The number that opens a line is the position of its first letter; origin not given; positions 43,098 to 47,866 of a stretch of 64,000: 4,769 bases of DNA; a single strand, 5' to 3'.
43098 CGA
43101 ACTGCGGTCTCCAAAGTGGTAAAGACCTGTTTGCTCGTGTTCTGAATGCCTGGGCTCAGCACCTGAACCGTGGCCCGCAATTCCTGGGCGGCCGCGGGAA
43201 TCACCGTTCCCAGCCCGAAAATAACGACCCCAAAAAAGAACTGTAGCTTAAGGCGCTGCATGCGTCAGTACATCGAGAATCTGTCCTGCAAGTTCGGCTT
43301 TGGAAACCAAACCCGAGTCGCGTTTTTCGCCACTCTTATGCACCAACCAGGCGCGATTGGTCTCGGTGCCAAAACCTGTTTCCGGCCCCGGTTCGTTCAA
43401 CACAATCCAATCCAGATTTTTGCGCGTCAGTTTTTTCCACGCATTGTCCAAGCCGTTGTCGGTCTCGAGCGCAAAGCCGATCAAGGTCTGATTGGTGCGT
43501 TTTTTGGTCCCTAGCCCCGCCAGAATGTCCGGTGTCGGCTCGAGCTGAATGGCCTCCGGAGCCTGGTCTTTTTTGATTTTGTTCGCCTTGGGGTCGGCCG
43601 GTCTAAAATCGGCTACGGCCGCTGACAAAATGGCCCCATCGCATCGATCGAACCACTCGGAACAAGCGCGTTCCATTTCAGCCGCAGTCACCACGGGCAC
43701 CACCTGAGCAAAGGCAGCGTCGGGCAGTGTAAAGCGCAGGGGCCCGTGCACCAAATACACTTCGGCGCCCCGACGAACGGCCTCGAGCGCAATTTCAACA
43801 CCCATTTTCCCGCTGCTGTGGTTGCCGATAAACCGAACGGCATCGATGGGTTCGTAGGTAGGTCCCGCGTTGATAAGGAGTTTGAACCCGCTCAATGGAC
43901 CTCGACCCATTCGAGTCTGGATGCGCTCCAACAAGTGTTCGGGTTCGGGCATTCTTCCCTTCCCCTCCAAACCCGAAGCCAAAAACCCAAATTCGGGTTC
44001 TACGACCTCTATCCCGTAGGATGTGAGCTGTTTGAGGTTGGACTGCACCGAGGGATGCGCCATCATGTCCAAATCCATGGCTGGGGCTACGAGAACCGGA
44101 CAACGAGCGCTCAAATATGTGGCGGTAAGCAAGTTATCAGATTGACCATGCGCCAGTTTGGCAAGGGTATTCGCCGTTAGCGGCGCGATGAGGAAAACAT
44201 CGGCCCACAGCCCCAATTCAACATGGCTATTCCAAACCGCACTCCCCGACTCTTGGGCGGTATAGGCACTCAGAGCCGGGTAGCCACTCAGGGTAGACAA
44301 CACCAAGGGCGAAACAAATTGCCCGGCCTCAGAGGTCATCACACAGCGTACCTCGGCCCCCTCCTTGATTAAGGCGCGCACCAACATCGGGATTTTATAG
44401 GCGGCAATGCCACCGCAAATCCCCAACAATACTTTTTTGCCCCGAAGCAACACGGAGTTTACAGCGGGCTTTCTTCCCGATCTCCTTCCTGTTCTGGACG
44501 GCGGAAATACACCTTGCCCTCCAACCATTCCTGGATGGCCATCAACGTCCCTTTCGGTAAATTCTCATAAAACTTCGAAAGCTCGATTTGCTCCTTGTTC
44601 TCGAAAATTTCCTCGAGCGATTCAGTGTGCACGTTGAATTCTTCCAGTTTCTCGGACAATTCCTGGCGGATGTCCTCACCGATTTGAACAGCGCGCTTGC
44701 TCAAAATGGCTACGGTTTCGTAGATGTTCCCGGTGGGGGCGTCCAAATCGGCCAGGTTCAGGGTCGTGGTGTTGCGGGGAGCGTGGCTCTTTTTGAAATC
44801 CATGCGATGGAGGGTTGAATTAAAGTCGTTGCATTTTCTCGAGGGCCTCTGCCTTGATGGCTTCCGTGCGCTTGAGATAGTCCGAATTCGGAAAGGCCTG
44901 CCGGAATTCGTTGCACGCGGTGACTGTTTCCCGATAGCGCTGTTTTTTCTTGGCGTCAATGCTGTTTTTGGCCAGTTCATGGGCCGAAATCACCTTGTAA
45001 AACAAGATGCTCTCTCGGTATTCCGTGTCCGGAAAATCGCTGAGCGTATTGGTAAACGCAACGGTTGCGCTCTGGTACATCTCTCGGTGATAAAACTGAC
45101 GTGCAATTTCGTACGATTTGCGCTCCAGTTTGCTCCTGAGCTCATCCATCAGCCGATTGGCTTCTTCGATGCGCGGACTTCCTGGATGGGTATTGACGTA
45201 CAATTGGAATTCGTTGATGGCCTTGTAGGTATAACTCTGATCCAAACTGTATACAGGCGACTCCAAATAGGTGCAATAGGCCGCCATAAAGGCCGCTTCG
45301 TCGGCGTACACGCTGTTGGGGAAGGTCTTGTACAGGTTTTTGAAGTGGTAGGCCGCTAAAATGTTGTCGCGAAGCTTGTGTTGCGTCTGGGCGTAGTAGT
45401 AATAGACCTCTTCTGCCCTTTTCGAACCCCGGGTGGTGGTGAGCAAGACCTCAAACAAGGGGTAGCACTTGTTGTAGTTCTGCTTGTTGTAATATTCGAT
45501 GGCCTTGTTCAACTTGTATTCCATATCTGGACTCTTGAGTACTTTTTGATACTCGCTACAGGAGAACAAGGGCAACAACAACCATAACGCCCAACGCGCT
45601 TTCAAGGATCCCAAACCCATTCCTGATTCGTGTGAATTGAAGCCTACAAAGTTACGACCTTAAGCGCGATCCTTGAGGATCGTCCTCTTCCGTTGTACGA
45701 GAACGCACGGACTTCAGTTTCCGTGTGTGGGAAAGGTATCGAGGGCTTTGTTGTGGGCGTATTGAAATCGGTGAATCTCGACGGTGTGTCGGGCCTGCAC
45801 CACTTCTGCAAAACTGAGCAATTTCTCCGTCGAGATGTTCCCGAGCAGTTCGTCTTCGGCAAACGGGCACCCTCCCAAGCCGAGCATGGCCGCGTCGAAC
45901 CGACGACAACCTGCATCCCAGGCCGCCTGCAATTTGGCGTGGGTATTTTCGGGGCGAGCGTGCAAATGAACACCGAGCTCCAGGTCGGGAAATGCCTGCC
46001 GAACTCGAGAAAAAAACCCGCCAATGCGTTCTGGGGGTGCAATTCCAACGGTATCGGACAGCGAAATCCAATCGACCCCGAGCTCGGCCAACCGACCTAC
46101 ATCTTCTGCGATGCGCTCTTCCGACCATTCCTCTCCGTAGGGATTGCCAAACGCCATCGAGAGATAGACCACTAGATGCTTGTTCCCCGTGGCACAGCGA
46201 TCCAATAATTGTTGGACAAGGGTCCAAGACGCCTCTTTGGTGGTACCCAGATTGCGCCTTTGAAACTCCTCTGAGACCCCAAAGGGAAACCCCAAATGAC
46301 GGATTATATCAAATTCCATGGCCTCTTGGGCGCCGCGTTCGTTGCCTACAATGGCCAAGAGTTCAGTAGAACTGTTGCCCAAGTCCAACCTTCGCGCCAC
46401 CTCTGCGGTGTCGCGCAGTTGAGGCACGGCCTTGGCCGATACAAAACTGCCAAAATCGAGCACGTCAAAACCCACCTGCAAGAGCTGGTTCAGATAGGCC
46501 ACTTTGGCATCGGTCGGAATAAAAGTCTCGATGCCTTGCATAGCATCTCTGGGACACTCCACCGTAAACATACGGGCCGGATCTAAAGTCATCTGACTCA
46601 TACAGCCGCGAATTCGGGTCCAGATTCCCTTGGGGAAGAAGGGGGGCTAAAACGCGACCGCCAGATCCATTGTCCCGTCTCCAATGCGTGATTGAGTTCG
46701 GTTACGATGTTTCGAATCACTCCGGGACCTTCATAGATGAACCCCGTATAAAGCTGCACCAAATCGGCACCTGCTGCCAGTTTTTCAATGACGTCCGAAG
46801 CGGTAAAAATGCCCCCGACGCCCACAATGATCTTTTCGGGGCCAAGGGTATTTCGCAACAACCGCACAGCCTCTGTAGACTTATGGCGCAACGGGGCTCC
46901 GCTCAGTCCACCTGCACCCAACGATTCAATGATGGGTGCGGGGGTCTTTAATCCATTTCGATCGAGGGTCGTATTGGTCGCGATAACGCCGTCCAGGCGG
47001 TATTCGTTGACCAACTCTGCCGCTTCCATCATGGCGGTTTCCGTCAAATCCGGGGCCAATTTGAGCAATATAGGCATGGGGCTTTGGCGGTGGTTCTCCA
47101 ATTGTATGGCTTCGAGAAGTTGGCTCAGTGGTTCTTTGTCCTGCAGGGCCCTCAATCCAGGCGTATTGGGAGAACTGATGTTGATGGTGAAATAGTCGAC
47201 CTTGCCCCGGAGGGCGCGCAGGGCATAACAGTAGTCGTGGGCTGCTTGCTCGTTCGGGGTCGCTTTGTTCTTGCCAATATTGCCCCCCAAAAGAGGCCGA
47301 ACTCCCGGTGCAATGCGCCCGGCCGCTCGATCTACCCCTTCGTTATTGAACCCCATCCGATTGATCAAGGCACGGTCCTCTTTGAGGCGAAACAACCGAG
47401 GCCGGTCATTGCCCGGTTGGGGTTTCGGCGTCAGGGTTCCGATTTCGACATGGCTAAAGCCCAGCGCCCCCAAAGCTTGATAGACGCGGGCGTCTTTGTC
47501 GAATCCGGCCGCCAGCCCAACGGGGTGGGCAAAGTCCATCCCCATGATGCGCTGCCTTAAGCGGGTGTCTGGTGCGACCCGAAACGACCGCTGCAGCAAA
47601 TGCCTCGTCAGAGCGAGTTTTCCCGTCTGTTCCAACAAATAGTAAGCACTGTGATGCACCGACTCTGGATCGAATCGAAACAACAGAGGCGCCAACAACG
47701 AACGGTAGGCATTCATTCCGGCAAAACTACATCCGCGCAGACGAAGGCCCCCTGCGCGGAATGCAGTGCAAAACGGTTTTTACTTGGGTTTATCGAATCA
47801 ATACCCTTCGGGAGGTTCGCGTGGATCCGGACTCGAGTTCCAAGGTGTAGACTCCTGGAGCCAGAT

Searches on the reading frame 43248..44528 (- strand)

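Call 30: search_protein_families(library=pfam, proteins=[window:43248-44528:-], max_evalue=0.0001)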
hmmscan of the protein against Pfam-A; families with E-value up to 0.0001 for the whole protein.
window:43248-44528:- (426 aa): 2 families
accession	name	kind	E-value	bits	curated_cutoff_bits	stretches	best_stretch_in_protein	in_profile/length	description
PF04127.22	DFP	-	5.3e-63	212.6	22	1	213-396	2-186/186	DNA/pantothenate metabolism flavoprotein C-terminal domain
PF02441.25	Flavoprotein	-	9.8e-31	107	22.7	1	31-204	1-159/162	Flavoprotein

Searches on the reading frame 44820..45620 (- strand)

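Call 30: search_protein_families(library=pfam, proteins=[window:44820-45620:-], max_evalue=0.0001)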
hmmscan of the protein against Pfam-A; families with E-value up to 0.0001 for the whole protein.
window:44820-45620:- (266 aa): 1 family
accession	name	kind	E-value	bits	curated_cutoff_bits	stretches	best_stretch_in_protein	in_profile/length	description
PF13525.12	YfiO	-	1.3e-12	48.4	25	1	38-224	10-199/203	Outer membrane lipoprotein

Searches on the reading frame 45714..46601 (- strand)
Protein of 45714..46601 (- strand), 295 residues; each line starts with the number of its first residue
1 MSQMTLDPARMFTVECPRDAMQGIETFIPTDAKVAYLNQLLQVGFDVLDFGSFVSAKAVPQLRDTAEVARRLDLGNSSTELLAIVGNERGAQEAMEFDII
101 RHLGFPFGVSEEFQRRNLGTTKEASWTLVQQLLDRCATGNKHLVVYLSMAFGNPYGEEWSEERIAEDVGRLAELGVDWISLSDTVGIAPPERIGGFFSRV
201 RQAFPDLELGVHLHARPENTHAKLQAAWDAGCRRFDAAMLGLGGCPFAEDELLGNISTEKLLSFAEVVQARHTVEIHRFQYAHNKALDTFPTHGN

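Call 30: search_protein_families(library=pfam, proteins=[window:45714-46601:-], max_evalue=0.0001)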
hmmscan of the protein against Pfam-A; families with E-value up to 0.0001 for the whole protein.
window:45714-46601:- (295 aa): 1 family
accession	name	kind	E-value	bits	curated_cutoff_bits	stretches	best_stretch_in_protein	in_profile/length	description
PF00682.25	HMGL-like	-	3.6e-20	72.9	29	1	17-280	9-254/260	HMGL-like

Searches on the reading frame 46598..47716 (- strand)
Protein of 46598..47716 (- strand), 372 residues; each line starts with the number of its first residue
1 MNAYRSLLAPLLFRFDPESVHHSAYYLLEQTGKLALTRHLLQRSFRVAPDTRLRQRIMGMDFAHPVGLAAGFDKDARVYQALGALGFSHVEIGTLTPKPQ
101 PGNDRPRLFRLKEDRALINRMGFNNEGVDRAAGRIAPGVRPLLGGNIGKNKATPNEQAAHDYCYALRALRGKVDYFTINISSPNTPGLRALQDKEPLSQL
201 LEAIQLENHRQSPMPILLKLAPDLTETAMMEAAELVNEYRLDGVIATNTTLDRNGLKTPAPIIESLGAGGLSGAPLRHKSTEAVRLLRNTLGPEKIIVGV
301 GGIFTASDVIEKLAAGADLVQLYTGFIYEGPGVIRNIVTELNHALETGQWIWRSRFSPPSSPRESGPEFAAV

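Call 30: search_protein_families(library=pfam, proteins=[window:46598-47716:-], max_evalue=0.0001)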
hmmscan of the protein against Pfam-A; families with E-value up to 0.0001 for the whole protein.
window:46598-47716:- (372 aa): 1 family
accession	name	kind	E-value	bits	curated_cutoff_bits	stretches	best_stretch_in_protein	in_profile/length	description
PF01180.27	DHO_dh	-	3.6e-79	266.4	27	1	53-345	2-291/291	Dihydroorotate dehydrogenase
